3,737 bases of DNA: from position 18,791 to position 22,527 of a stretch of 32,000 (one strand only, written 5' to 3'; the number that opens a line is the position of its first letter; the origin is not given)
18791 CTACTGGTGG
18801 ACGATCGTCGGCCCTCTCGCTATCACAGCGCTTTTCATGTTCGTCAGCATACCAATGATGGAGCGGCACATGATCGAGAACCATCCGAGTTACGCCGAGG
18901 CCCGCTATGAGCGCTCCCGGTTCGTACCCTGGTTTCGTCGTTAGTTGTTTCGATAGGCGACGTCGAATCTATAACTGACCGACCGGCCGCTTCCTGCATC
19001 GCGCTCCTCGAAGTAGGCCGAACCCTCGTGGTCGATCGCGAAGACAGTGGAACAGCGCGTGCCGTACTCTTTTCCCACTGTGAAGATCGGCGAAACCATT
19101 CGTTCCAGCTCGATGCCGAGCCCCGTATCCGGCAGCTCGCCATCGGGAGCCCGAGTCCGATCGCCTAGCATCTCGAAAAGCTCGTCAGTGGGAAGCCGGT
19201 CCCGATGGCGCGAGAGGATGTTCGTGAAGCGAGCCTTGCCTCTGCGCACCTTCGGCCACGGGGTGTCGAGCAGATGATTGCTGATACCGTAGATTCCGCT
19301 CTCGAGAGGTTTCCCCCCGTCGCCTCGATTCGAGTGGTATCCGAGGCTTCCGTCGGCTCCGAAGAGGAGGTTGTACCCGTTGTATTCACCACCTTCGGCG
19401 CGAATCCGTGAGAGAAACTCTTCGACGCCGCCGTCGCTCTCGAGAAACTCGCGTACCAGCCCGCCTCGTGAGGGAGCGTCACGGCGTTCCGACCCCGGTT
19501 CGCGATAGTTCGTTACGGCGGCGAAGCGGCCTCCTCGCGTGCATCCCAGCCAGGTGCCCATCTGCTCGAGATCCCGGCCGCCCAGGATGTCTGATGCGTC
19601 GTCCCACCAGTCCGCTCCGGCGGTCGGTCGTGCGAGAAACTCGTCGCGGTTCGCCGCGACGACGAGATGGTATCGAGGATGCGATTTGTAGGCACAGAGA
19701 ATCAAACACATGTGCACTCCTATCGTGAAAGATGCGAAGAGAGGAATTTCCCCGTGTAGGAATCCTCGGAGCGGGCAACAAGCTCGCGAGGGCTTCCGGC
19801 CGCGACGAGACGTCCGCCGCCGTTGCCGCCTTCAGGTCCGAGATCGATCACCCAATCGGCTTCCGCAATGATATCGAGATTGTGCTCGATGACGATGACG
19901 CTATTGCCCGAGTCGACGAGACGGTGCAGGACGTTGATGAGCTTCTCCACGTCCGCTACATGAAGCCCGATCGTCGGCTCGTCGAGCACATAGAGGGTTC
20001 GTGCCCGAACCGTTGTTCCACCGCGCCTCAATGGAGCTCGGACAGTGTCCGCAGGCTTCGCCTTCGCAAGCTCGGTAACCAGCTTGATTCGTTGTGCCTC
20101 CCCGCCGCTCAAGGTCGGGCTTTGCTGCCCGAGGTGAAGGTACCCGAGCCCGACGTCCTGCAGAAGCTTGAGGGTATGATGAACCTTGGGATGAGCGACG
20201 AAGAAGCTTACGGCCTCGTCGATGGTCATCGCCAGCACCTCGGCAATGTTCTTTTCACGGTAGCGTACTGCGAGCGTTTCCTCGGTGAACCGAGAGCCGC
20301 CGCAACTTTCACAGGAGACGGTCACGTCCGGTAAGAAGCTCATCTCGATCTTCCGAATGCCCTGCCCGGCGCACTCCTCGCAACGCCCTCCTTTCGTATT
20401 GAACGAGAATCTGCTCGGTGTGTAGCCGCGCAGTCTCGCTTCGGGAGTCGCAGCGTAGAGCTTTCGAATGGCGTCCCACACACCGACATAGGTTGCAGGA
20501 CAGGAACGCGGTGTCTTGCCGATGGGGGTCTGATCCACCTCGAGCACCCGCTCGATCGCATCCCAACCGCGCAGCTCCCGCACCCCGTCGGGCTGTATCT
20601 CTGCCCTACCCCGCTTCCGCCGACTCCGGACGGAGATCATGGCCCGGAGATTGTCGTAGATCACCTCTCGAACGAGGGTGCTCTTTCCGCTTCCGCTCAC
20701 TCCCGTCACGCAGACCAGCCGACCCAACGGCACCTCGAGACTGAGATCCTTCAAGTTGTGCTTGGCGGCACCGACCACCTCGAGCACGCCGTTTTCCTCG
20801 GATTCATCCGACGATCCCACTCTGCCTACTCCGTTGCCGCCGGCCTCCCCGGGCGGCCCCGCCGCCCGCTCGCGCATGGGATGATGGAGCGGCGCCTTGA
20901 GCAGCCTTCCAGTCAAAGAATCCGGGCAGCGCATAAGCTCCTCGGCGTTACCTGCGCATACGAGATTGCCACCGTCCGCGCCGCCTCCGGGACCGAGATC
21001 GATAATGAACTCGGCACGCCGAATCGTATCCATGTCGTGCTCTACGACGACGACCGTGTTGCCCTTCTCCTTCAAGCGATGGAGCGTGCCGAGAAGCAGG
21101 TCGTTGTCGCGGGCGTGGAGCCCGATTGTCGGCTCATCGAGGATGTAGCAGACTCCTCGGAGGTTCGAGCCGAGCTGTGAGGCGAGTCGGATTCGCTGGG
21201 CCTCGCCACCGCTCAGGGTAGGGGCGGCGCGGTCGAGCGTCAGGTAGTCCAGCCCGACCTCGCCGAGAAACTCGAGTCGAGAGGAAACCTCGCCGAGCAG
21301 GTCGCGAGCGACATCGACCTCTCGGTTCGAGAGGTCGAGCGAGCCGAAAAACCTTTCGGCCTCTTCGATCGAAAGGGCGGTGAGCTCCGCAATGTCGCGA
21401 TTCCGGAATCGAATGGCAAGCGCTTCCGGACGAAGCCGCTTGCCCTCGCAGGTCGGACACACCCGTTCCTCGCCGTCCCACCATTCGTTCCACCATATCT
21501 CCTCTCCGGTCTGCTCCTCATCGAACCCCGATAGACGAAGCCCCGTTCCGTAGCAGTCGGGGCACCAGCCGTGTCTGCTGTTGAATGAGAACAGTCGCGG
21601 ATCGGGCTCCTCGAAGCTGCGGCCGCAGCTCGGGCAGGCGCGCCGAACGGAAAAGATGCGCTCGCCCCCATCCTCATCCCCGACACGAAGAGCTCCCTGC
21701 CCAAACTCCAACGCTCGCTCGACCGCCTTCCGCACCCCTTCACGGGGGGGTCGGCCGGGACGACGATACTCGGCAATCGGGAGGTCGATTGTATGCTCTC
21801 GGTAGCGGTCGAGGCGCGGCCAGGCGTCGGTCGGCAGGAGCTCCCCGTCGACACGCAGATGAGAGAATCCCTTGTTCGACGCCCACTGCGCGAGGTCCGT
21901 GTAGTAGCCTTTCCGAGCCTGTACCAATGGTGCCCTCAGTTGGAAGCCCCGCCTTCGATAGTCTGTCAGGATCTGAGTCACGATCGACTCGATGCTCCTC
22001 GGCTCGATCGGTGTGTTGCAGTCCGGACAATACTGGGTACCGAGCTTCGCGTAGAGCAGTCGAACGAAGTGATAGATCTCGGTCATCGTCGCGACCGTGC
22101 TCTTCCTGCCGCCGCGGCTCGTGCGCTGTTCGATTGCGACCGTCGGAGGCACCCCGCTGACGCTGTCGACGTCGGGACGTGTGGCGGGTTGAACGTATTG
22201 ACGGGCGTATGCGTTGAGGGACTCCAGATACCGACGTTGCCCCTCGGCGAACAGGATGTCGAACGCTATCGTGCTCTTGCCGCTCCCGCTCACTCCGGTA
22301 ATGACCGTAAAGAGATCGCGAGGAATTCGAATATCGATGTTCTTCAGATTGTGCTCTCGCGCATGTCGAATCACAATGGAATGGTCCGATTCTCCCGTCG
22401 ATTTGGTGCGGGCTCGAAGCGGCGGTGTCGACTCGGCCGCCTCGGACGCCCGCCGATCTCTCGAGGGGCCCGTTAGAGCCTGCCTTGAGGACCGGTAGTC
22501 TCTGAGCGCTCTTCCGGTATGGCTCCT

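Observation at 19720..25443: Single 1907-aa ORF encoding two complete UvrA units in tandem (covalent pseudo-dimer with four ABC modules)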

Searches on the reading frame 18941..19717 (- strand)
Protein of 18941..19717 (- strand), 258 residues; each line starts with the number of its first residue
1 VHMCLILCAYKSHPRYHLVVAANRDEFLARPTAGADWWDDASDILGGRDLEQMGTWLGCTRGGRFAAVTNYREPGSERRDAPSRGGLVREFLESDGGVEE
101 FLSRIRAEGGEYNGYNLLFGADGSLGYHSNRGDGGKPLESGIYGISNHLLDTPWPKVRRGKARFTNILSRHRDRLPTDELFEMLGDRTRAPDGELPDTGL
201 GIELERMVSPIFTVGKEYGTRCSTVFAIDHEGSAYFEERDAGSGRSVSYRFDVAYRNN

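Call 22: search_protein_families(library=pfam, proteins=[window:18941-19717:-], max_evalue=0.00001)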
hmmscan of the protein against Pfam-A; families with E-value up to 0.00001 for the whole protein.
window:18941-19717:- (258 aa): 1 family
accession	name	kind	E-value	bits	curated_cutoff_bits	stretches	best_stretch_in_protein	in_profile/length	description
PF05742.17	TANGO2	-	1.3e-71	242.3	22.6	1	3-240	1-254/257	Transport and Golgi organisation 2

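Call 77: list_cluster_members(proteins=[P0001, window:18941-19717:-, window:25683-27650:+])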
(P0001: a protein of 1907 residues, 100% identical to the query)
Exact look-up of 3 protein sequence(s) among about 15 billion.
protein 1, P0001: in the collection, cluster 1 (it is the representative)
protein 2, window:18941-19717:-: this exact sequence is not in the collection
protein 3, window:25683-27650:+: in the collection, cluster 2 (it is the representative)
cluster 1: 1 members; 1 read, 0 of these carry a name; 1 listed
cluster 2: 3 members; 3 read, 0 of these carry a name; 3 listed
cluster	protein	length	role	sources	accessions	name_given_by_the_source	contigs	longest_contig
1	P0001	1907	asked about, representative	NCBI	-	-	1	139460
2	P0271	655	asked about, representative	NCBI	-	-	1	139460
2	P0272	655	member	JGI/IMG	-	-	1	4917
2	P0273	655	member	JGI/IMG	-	-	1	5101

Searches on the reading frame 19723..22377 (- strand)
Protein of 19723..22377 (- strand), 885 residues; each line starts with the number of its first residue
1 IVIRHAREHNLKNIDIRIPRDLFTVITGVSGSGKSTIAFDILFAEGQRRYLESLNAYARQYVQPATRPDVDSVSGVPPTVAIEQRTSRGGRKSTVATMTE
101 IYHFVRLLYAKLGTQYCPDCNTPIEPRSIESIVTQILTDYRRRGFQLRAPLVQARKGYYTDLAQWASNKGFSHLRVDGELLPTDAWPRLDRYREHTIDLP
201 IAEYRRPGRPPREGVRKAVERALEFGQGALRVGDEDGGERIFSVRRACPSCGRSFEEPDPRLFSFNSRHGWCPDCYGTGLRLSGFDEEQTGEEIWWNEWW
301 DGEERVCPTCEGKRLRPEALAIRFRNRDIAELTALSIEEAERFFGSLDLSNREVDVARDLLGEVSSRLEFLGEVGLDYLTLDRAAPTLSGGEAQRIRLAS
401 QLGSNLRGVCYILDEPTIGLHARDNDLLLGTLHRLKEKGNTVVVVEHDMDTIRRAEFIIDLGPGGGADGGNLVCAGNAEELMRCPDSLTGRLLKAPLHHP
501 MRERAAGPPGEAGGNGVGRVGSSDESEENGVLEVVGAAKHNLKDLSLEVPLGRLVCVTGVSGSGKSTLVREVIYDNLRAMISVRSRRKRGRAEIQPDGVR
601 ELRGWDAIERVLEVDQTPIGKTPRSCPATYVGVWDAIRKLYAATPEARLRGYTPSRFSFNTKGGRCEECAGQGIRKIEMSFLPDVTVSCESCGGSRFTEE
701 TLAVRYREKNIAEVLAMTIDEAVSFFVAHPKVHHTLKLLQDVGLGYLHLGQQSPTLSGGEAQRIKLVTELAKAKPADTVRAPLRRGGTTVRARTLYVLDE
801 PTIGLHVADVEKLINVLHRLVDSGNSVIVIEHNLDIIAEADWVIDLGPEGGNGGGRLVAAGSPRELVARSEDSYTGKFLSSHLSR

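Call 5: search_protein_families(library=ncbifam, proteins=[window:19723-22377:-], max_evalue=0.001)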
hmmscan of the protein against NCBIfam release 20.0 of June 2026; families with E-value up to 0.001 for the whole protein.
window:19723-22377:- (885 aa): 170 families (the best 25 are shown)
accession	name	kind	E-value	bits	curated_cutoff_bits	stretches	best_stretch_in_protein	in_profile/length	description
NF001503.0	PRK00349.1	equivalog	0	1052.4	1147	2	303-884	405-942/943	excinuclease ABC subunit UvrA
TIGR00630.1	uvra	equivalog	0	1015.6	729.8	2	303-866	402-923/924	excinuclease ABC subunit UvrA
NF001885.0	PRK00635.1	equivalog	2.7e-165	551.9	3054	2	307-880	399-916/1809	excinuclease ABC subunit A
TIGR04521.1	ECF_ATPase_2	equivalog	8.8e-34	116.9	330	3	369-489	126-240/279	energy-coupling factor transporter ATPase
TIGR03608.1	L_ocin_972_ABC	subfamily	1.2e-32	113.1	254.85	3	368-461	116-206/206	putative bacteriocin export ABC transporter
NF040873.1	AztA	equivalog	1.5e-31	109.5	220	2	370-459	103-189/191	zinc ABC transporter ATP-binding protein AztA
TIGR04520.1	ECF_ATPase_1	equivalog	1.4e-30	106.7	315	1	372-499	122-241/269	energy-coupling factor transporter ATPase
NF010068.0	PRK13548.1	equivalog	8e-29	100.5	261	2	373-450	124-204/261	heme ABC transporter ATP-binding protein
TIGR02857.1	CydD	equivalog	2.1e-28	99.6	435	2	380-461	451-529/529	thiol reductant ABC exporter subunit CydD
TIGR02673.1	FtsE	equivalog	9.7e-27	94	264.85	3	373-455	124-203/214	cell division ATP-binding protein FtsE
TIGR01166.1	cbiO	subfamily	1.1e-25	90.3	211.8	2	370-451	111-189/190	cobalt ABC transporter, ATP-binding protein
NF002981.0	PRK03695.1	equivalog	8.6e-25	87.5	281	2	380-483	123-226/253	vitamin B12 ABC transporter ATP-binding protein BtuD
TIGR03873.1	F420-0_ABC_ATP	hypoth_equivalog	1.3e-24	86.9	372.4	2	370-480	121-223/256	putative F420-0 ABC transporter ATP-binding protein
TIGR02315.1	ABC_phnC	equivalog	1.1e-23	83.9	266.1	2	367-454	126-211/243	phosphonate ABC transporter ATP-binding protein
NF010170.0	PRK13651.1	equivalog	3.6e-22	78.7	432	2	370-453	148-229/308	cobalt transporter ATP-binding subunit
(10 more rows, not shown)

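Call 40: search_protein_representatives(protein=window:19723-22377:-)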
Query: 885 residues. Proteins with E-value up to 0.001 (for the whole library): 64333; up to 1e-10: 30623; up to 1e-30: 9766. The best 150 are listed.
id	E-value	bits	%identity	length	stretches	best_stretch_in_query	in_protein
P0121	0.0e+00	1746.2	54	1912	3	2-880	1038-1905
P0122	0.0e+00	1569.4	53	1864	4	300-880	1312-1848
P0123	0.0e+00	1540.3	50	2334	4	304-882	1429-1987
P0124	0.0e+00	1483.4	49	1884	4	305-883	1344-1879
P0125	0.0e+00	1476.2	48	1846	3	3-884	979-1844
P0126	0.0e+00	1467.7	50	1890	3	2-879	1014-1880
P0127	0.0e+00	1463.9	48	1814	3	1-883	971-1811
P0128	0.0e+00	1457.8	48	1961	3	2-880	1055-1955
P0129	0.0e+00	1450.1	48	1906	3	1-883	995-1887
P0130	0.0e+00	1439.6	49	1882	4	302-881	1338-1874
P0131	0.0e+00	1437.0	51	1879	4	303-879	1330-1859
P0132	0.0e+00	1435.0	49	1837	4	3-883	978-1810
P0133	0.0e+00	1430.6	48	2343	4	307-883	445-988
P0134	0.0e+00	1423.0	50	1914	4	304-876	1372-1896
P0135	0.0e+00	1415.2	49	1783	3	4-880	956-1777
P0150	0.0e+00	1326.3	46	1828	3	3-881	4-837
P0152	0.0e+00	1323.3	43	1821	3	1-881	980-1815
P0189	0.0e+00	1153.2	39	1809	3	3-881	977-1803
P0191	0.0e+00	1147.0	45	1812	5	2-870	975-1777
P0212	0.0e+00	1047.4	46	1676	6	306-881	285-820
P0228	5.6e-288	974.3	55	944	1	1-883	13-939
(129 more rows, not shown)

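Call 44: search_protein_families(library=ncbifam, proteins=[P0189, P0152, P0122, P0150, P0212, P0228], max_evalue=1e-100)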
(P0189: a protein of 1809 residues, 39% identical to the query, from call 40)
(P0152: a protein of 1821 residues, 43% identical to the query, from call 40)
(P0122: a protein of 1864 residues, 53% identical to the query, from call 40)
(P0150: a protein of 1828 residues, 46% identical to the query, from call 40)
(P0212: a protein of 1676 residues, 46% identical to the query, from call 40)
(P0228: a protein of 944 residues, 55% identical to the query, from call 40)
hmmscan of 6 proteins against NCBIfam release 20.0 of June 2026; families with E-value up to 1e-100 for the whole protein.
P0189 (1809 aa): 3 families
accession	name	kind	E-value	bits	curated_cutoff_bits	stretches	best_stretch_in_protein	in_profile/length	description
NF001503.0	PRK00349.1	equivalog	0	1726.6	1147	2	3-944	4-937/943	excinuclease ABC subunit UvrA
TIGR00630.1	uvra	equivalog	0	1671.7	729.8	2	4-932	1-923/924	excinuclease ABC subunit UvrA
NF001885.0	PRK00635.1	equivalog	1.6e-300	1000.3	3054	2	5-1002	6-968/1809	excinuclease ABC subunit A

P0152 (1821 aa): 3 families
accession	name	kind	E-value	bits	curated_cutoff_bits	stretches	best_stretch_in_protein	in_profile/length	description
NF001503.0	PRK00349.1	equivalog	0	1843.2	1147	2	8-953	3-941/943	excinuclease ABC subunit UvrA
TIGR00630.1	uvra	equivalog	0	1797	729.8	2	11-938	2-924/924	excinuclease ABC subunit UvrA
NF001885.0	PRK00635.1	equivalog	0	1067.8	3054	2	402-1039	390-1000/1809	excinuclease ABC subunit A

P0122 (1864 aa): 3 families
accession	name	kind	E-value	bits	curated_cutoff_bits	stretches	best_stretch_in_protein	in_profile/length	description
NF001503.0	PRK00349.1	equivalog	0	2161.7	1147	2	4-919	4-942/943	excinuclease ABC subunit UvrA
TIGR00630.1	uvra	equivalog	0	2137.1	729.8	2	6-903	2-924/924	excinuclease ABC subunit UvrA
NF001885.0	PRK00635.1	equivalog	0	1267.3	3054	2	6-918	6-919/1809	excinuclease ABC subunit A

P0150 (1828 aa): 3 families
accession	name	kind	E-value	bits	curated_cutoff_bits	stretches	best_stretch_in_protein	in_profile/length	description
NF001503.0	PRK00349.1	equivalog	0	1939.2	1147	3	860-1816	4-938/943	excinuclease ABC subunit UvrA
TIGR00630.1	uvra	equivalog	0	1906.1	729.8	3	861-1704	1-844/924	excinuclease ABC subunit UvrA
NF001885.0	PRK00635.1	equivalog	0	1050.1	3054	1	308-1040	398-1117/1809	excinuclease ABC subunit A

P0212 (1676 aa): 3 families
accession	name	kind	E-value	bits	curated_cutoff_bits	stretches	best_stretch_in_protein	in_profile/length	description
NF001503.0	PRK00349.1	equivalog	0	1771.2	1147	2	135-821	266-940/943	excinuclease ABC subunit UvrA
TIGR00630.1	uvra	equivalog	0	1762.9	729.8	2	135-806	264-923/924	excinuclease ABC subunit UvrA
NF001885.0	PRK00635.1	equivalog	0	1098.7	3054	2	135-829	258-926/1809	excinuclease ABC subunit A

P0228 (944 aa): 3 families
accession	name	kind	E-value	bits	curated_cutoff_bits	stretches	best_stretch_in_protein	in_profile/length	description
NF001503.0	PRK00349.1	equivalog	0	1026.8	1147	0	576-810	609-845/943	excinuclease ABC subunit UvrA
TIGR00630.1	uvra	equivalog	7.7e-300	997.3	729.8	1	332-811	402-844/924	excinuclease ABC subunit UvrA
NF001885.0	PRK00635.1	equivalog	6.7e-168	560.6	3054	0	575-814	594-828/1809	excinuclease ABC subunit A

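Call 45: search_protein_families(library=pfam, proteins=[window:19723-22377:-], max_evalue=0.000001)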
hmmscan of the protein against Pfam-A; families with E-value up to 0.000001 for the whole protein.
window:19723-22377:- (885 aa): 5 families
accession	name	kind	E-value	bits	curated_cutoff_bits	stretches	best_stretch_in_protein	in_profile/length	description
PF17760.6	UvrA_inter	-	6.7e-22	77.9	23.3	1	128-234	2-107/109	UvrA interaction domain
PF00005.33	ABC_tran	-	6.7e-18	66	25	0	542-570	1-29/137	ABC transporter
PF13555.12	AAA_29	-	6.2e-08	32.7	27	0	15-37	16-38/61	P-loop containing region of AAA domain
PF13191.12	AAA_16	-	8.8e-08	33.3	32.6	0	552-575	24-47/167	AAA ATPase domain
PF02463.25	SMC_N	-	1e-07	32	40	0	12-50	16-53/220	RecF/RecN/SMC N terminal domain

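Call 66: find_encoding_contigs(protein=P0228, flank=6000, max_places=4)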
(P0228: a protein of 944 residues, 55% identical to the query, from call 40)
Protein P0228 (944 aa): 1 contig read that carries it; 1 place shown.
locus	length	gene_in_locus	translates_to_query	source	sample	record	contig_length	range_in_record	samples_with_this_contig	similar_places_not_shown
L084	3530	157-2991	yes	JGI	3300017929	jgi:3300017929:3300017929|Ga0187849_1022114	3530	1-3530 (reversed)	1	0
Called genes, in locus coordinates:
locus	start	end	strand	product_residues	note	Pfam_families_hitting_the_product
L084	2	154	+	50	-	?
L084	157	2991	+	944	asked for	PF00005:ABC_tran (faint), PF02463:SMC_N (faint), PF03193:RsgA_GTPase (faint), PF06745:ATPase (faint), PF13191:AAA_16 (faint), PF13481:AAA_25 (faint), PF13555:AAA_29 (faint), PF17760:UvrA_inter, +6 more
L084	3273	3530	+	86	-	?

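Call 67: predict_structure(alignment_id=A2)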
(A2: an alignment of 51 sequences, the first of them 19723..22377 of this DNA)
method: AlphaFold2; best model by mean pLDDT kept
length: 885 residues; sequences in the alignment: 51
mean_pLDDT: 83.5   pTM: 0.78
mean pLDDT of the five models: 83.5, 81.2, 80.3, 76.4, 76.1
residues with pLDDT >= 90: 392; 70-90: 363; 50-70: 79; < 50: 51
segments of 3 or more residues with pLDDT < 50: 57-64, 294-298, 508-527, 680-683, 778-788
pLDDT, mean of each block of 10 residues (from residue 1): 86 92 91 85 82 56 58 83 56 82 94 95 94 92 90 76 92 93 88 86 80 93 93 88 93 89 87 88 72 51 81 92 95 93 93 90 92 87 77 81 84 82 87 91 90 94 72 94 92 87 56 37 47 91 91 92 87 93 71 80 90 79 73 92 95 92 89 73 66 91 95 91 92 90 86 75 86 60 48 85 81 89 91 93 84 80 90 89 88
secondary structure, 60 per line:
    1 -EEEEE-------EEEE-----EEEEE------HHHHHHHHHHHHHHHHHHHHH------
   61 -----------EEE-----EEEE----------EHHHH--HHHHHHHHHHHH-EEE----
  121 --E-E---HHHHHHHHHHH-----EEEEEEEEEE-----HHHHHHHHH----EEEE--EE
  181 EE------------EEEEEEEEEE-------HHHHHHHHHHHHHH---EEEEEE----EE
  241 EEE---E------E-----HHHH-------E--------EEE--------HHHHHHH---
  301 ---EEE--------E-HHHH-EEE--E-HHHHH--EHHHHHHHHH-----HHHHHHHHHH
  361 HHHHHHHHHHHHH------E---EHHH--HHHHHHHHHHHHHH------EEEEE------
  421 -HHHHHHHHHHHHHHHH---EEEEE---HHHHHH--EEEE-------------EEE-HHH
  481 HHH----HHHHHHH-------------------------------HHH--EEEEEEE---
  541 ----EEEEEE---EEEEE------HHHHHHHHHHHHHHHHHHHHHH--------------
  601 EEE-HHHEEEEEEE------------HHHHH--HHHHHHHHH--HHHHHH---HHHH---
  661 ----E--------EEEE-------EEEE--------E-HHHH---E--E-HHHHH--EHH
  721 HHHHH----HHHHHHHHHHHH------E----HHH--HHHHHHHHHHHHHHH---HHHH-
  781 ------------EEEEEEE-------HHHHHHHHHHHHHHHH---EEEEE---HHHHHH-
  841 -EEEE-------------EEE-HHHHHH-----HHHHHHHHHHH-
elements in order (helices of 4 or more, strands of 3 or more residues): E2-6 E14-17 E23-27 H34-54 E72-74 E80-83 H95-98 H101-112 E114-116 H129-139 E145-154 H160-168 E173-176 E179-182 E195-204 H212-225 E229-234 E239-243 H260-263 E280-282 H291-297 E304-306 H317-320 E322-324 H329-333 H337-345 H351-373 H390-403 E410-414 H422-437 E441-445 H449-454 E457-460 E474-476 H478-483 H488-494 E531-537 E545-550 E554-558 H565-586 E601-603 E608-614 H627-631 H634-642 H645-650 H654-657 E674-677 E685-688 H699-702 H711-715 H719-725 H730-741 H758-772 H776-779 E793-799 H807-822 E826-830 H834-839 E842-845 E859-861 H863-868 H874-884

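Call 71: fold_search(model_id=the predicted structure, library=pdb)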
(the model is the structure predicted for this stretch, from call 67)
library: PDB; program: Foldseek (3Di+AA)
matches with E <= 10: 1358; with E <= 0.001: 1010
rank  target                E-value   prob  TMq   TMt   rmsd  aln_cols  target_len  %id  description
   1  3uwx_A                4.1e-88  1.00  0.73  0.69  13.4       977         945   43  Crystal structure of UvrA-UvrB complex (released 2012-02-08)
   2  2r6f_A                7.0e-85  1.00  0.74  0.73   9.0       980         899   42  Crystal Structure of Bacillus stearothermophilus UvrA (released 2008-01-08)
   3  3pih_A                2.9e-84  1.00  0.70  0.74  10.0       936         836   42  T. maritima UvrA in complex with fluorescein-modified DNA (released 2011-01-19)
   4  3zqj_A                1.4e-82  1.00  0.77  0.73   8.0       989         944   42  Mycobacterium tuberculosis UvrA (released 2011-06-22)
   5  3zqj_B                1.1e-80  1.00  0.77  0.74   8.2       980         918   42  Mycobacterium tuberculosis UvrA (released 2011-06-22)
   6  9gxl_A                5.0e-80  1.00  0.69  0.86   5.6       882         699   44  C. thermocellum UvrA in complex with AMPPNP (basal conformation) (released 2025-12-24)
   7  3zqj_D                5.0e-80  1.00  0.78  0.75   6.7       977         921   42  Mycobacterium tuberculosis UvrA (released 2011-06-22)
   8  9gxk_A                1.6e-79  1.00  0.70  0.88   4.8       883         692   43  C. thermocellum UvrA (basal conformation) (released 2025-12-24)
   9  3zqj_C                7.4e-79  1.00  0.76  0.76   8.0       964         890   43  Mycobacterium tuberculosis UvrA (released 2011-06-22)
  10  2r6f_B                4.0e-78  1.00  0.73  0.74   9.1       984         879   41  Crystal Structure of Bacillus stearothermophilus UvrA (released 2008-01-08)
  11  9gy7_A                9.8e-78  1.00  0.62  0.73  12.7       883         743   43  C. thermocellum UvrA-UvrB in complex with DNA with a fluorescein modification and AMPPNP (released 2025-12-24)
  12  3zqj_E                1.9e-77  1.00  0.76  0.73   7.4       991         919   40  Mycobacterium tuberculosis UvrA (released 2011-06-22)
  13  9gxo_A                1.8e-76  1.00  0.67  0.83   6.1       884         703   43  C. thermocellum UvrA in complex with unmodified DNA and AMPPNP (ATP-bound conformation 2) (released 2025-12-24)
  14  9gxs_A                2.1e-76  1.00  0.68  0.75  13.2       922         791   41  C. thermocellum UvrA in complex with DNA with a fluorescein modification (basal conformation) (released 2025-12-24)
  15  9gxm_A                6.0e-76  1.00  0.69  0.89   5.0       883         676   42  C. thermocellum UvrA in complex with unmodified DNA and AMPPNP (basal conformation) (released 2025-12-24)
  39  3zqj_F                8.0e-39  1.00  0.52  0.75  17.4       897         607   31  Mycobacterium tuberculosis UvrA (released 2011-06-22)
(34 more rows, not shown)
